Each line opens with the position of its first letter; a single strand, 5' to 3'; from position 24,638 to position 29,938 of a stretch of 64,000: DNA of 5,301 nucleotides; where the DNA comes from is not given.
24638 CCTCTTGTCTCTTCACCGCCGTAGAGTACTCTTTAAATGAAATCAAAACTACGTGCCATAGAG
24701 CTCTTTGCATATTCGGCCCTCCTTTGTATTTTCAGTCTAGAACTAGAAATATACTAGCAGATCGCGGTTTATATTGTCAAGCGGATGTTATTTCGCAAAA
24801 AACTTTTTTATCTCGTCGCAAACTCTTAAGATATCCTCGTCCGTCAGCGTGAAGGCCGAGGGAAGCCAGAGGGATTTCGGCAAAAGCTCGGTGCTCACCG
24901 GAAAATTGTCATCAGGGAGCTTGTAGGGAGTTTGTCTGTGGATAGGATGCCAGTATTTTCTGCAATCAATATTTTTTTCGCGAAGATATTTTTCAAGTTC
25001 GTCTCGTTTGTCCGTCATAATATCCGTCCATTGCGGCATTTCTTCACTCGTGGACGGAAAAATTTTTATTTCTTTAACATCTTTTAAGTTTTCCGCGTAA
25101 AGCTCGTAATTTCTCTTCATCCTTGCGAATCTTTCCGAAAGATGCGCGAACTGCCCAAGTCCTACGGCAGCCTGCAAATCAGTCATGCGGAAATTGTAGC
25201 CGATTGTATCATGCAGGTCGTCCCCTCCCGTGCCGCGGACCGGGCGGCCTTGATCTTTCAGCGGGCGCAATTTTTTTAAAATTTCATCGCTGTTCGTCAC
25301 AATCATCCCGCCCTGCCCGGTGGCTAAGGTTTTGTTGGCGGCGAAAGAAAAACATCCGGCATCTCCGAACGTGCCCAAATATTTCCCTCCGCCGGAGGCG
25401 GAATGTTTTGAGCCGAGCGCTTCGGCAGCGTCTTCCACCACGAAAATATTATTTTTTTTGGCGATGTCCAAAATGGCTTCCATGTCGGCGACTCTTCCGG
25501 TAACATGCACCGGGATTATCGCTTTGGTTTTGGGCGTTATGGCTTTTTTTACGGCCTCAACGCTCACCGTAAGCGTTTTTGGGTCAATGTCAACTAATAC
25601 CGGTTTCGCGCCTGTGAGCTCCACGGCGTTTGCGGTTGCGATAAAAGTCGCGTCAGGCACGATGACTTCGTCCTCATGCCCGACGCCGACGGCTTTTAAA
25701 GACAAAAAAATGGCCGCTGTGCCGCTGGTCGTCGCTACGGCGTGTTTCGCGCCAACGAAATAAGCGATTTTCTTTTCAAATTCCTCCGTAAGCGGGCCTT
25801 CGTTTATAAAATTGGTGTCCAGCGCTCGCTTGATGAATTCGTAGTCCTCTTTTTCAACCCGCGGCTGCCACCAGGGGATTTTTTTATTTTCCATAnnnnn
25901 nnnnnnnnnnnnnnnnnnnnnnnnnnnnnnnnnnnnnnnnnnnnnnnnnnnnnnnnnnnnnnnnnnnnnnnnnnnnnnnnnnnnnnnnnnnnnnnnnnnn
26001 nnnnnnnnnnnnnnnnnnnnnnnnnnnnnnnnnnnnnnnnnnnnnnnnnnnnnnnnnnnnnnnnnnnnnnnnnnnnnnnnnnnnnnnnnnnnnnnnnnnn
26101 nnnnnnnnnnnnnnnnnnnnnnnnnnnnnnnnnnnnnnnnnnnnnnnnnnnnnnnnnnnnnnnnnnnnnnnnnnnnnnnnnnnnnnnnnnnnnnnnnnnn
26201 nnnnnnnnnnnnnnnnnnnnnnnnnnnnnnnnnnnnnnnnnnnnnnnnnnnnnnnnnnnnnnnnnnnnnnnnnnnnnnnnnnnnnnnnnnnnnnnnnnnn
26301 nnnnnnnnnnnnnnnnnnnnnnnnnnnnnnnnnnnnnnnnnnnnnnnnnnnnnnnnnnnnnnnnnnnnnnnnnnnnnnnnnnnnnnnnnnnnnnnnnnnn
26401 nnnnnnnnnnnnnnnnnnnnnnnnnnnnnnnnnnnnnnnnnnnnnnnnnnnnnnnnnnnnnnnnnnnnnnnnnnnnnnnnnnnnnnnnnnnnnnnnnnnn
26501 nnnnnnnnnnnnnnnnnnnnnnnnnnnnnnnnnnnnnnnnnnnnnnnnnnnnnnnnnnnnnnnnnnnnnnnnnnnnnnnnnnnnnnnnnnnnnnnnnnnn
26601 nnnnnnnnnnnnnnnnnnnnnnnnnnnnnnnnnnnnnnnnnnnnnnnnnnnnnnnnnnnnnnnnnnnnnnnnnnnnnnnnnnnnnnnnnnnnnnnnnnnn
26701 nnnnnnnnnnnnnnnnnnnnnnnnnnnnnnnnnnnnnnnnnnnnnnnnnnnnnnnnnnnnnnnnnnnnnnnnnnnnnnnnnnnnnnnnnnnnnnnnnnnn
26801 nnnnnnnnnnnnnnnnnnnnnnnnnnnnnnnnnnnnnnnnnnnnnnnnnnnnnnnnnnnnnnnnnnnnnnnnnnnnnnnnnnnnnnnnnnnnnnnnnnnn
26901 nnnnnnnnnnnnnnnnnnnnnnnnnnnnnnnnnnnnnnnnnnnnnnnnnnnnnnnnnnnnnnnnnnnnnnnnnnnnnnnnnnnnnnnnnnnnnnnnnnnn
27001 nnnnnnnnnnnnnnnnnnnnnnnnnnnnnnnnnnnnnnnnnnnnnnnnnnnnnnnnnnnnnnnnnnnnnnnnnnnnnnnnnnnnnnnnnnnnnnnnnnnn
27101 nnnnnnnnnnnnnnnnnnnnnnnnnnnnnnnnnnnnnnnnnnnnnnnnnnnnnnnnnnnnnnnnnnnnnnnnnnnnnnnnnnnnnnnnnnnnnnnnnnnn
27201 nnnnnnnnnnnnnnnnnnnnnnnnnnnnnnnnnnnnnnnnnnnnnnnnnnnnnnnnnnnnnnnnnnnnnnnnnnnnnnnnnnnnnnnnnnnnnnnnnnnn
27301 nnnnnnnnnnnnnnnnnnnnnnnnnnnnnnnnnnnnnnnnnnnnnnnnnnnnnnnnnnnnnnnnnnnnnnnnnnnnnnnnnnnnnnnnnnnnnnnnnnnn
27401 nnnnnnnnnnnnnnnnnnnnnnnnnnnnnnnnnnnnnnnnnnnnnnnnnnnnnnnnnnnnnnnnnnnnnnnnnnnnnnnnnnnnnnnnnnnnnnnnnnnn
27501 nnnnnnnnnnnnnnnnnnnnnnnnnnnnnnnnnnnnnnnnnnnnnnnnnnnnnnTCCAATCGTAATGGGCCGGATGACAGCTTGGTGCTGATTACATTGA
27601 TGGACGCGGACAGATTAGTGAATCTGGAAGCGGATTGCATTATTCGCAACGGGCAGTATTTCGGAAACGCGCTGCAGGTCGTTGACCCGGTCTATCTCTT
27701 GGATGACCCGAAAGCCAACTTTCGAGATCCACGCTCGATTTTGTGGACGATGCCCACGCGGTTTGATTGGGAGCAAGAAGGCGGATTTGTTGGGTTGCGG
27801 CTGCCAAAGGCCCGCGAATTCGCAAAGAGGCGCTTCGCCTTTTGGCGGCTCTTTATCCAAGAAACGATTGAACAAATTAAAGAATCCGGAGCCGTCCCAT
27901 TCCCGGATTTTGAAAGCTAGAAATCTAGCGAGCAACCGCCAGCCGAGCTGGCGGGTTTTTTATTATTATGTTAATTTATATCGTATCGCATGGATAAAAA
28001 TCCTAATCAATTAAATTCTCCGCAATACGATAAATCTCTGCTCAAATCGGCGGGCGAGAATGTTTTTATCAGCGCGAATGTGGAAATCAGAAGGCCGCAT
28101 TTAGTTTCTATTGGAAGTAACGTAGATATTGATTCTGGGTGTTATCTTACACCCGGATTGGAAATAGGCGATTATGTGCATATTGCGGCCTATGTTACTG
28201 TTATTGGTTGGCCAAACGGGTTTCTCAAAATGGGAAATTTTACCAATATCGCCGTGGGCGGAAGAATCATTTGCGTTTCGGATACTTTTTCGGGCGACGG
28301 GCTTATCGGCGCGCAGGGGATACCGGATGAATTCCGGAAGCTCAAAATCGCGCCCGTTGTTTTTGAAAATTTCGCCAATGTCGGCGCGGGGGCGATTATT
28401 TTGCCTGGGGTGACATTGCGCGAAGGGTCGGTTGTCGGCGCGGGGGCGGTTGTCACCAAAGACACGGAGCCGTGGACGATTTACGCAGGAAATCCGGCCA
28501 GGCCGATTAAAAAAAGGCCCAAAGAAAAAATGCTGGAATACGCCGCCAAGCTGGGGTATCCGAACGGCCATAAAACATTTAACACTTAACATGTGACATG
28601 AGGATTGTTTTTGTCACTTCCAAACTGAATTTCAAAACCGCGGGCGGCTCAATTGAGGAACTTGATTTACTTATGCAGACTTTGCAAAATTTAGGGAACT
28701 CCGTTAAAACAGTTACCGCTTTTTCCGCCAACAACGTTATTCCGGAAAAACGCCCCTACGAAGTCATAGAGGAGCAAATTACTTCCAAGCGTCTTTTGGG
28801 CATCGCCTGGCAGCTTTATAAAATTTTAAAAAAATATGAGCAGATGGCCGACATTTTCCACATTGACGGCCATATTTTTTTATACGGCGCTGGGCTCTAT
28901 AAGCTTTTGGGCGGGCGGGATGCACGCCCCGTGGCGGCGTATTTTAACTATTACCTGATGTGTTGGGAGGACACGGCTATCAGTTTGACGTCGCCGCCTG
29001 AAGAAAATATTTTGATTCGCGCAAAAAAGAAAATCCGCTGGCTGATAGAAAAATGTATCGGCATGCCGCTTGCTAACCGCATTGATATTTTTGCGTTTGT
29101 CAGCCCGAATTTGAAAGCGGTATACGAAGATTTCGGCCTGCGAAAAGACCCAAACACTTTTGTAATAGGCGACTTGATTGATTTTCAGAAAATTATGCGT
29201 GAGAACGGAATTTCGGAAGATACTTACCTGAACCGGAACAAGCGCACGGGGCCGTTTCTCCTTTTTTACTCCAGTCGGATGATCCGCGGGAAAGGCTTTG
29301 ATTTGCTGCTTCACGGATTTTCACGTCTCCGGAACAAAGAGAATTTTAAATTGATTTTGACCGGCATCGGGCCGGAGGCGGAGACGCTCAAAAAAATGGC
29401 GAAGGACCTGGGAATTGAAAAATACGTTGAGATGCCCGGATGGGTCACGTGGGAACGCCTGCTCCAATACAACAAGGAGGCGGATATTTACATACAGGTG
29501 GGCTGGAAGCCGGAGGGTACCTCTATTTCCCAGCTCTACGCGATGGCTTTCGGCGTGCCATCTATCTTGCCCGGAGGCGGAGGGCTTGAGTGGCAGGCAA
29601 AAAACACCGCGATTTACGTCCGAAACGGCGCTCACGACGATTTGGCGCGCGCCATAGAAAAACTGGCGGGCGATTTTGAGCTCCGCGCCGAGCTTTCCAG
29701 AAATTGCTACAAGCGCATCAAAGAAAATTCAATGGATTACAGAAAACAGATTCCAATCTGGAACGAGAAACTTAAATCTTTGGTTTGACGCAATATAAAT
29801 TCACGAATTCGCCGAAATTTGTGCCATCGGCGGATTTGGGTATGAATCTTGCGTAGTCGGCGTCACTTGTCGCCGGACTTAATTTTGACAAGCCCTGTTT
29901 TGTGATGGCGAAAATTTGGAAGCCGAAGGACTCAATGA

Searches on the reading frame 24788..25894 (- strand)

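Call 39: search_protein_families(library=pfam, proteins=[window:24788-25894:-], max_evalue=0.00001)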
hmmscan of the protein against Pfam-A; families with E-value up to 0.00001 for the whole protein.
window:24788-25894:- (368 aa): 5 families
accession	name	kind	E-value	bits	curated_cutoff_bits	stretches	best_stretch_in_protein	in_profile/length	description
PF01041.23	DegT_DnrJ_EryC1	-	9.7e-110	367.6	19.8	1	13-362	3-359/360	DegT/DnrJ/EryC1/StrS aminotransferase family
PF00155.27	Aminotran_1_2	-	3e-13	50.1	19.7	1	34-157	42-187/361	Aminotransferase class I and II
PF01053.26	Cys_Met_Meta_PP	-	4.8e-12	45.6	27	1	34-156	52-174/381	Cys/Met metabolism PLP-dependent enzyme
PF00266.25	Aminotran_5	-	5.3e-11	42.5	21.5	1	36-309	45-333/371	Aminotransferase class-V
PF01212.27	Beta_elim_lyase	-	2.2e-10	40.8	27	1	31-280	29-275/288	Beta-eliminating lyase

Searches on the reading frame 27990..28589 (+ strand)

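Call 6: search_protein_families(library=ncbifam, proteins=[window:27990-28589:+], max_evalue=0.00001)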
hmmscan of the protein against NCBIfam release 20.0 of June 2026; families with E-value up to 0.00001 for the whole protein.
window:27990-28589:+ (199 aa): 24 families
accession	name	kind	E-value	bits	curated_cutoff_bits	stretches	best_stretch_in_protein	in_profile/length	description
TIGR03308.1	phn_thr-fam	hypoth_equivalog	4.6e-19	69.1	201.65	1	129-181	115-167/204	phosphonate metabolim protein, transferase hexapeptide repeat family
TIGR03570.1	NeuD_NnaD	subfamily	3.9e-18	65.8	160.8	1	126-171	157-202/202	NeuD/PglB/VioB family sugar acetyltransferase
NF007797.0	PRK10502.1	subfamily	7.4e-15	55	192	1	107-178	110-181/183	WcaF family extracellular polysaccharide biosynthesis acetyltransferase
NF000490.1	chloram_CatB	equivalog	8.7e-15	54.6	350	1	126-182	114-170/210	type B chloramphenicol O-acetyltransferase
NF058585.1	HptprglPActTf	PfamEq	8.6e-14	51.5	300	1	120-180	104-164/172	heptaprenylglyceryl phosphate O-acetyltransferase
NF000311.1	Vat_ABCDEFH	equivalog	8.8e-14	51.5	300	1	127-189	115-177/201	Vat family streptogramin A O-acetyltransferase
NF007240.0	PRK09677.1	equivalog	9.5e-14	51.3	243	1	59-180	74-188/192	putative lipopolysaccharide biosynthesis O-acetyl transferase WbbJ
NF033468.1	stregram_VatI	exception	1.4e-13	51.2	415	1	124-182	114-172/208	streptogramin A O-acetyltransferase Vat(I)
TIGR03532.1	DapD_Ac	equivalog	9.9e-13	48.2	231.75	1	86-176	128-214/231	2,3,4,5-tetrahydropyridine-2,6-dicarboxylate N-acetyltransferase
NF007499.0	PRK10092.1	equivalog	1.7e-12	47.5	314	1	121-175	128-182/183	maltose O-acetyltransferase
NF000504.1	stregram_VatH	exception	5.7e-12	46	475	1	125-183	120-178/216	streptogramin A O-acetyltransferase Vat(H)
NF007076.0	PRK09527.1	equivalog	1.3e-11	44.3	347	1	121-176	130-185/203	galactoside O-acetyltransferase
NF000101.1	stregram_VatA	exception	3.1e-10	40.1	450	1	127-185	123-181/219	streptogramin A O-acetyltransferase Vat(A)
NF000111.1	stregram_VatD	exception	1.3e-09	38.2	400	1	79-180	61-171/209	streptogramin A O-acetyltransferase Vat(D)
NF041874.1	EPS_EpsC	equivalog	3.5e-09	36.6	150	1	119-176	111-167/168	serine O-acetyltransferase EpsC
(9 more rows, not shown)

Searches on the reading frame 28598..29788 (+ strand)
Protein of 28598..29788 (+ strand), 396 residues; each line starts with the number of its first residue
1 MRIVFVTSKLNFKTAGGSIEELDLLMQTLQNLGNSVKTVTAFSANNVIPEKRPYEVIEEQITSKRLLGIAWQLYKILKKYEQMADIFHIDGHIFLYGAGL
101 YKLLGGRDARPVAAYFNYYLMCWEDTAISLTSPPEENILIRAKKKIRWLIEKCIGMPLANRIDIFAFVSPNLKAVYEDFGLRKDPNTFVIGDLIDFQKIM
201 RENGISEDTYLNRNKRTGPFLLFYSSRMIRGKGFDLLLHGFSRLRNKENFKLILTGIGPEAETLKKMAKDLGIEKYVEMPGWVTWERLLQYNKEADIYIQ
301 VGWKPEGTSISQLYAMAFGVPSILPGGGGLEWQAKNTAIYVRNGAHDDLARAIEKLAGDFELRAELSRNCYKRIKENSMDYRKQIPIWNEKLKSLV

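Call 6: search_protein_families(library=ncbifam, proteins=[window:28598-29788:+], max_evalue=0.00001)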
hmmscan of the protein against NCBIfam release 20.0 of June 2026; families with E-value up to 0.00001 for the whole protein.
window:28598-29788:+ (396 aa): 10 families
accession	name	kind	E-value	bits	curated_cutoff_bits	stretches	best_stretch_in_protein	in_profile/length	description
NF041876.1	EPS_EpsE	equivalog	1.6e-14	54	400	1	209-377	204-379/389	exopolysaccharide biosynthesis GT4 family glycosyltransferase EpsE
TIGR03999.1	thiol_BshA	equivalog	5.1e-11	42.1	273.7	1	162-383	145-361/375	N-acetyl-alpha-D-glucosaminyl L-malate synthase BshA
TIGR03088.1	stp2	hypoth_equivalog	7.9e-10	38.3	409.05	1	219-376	194-355/374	TIGR03088 family PEP-CTERM/XrtA system glycosyltransferase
NF046085.1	XrtY_assoc_Gly1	equivalog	6.6e-08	31.8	400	1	144-377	144-367/387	XrtY-associated glycosyltransferase XYAG1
NF038295.1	EPS_HpsP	equivalog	2.9e-07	29.8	550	1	164-355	157-348/388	hormogonium polysaccharide biosynthesis glycosyltransferase HpsP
NF038298.1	EPS_HpsO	equivalog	6.8e-07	28.4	575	1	219-376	201-369/388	hormogonium polysaccharide biosynthesis glycosyltransferase HpsO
NF007396.0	PRK09922.1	equivalog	7e-07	28.4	385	1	208-323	171-287/361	lipopolysaccharide 1,6-galactosyltransferase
NF049988.1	MGlcDAGSynMgs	equivalog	8e-07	28.7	400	1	180-379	171-373/398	alpha-monoglucosyldiacylglycerol synthase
TIGR04063.1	stp3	hypoth_equivalog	1.5e-06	27.4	442.05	1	230-372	224-373/397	TIGR04063 family PEP-CTERM/XrtA system glycosyltransferase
TIGR03449.1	mycothiol_MshA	equivalog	2.1e-06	26.9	462.5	1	223-374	224-384/406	D-inositol-3-phosphate glycosyltransferase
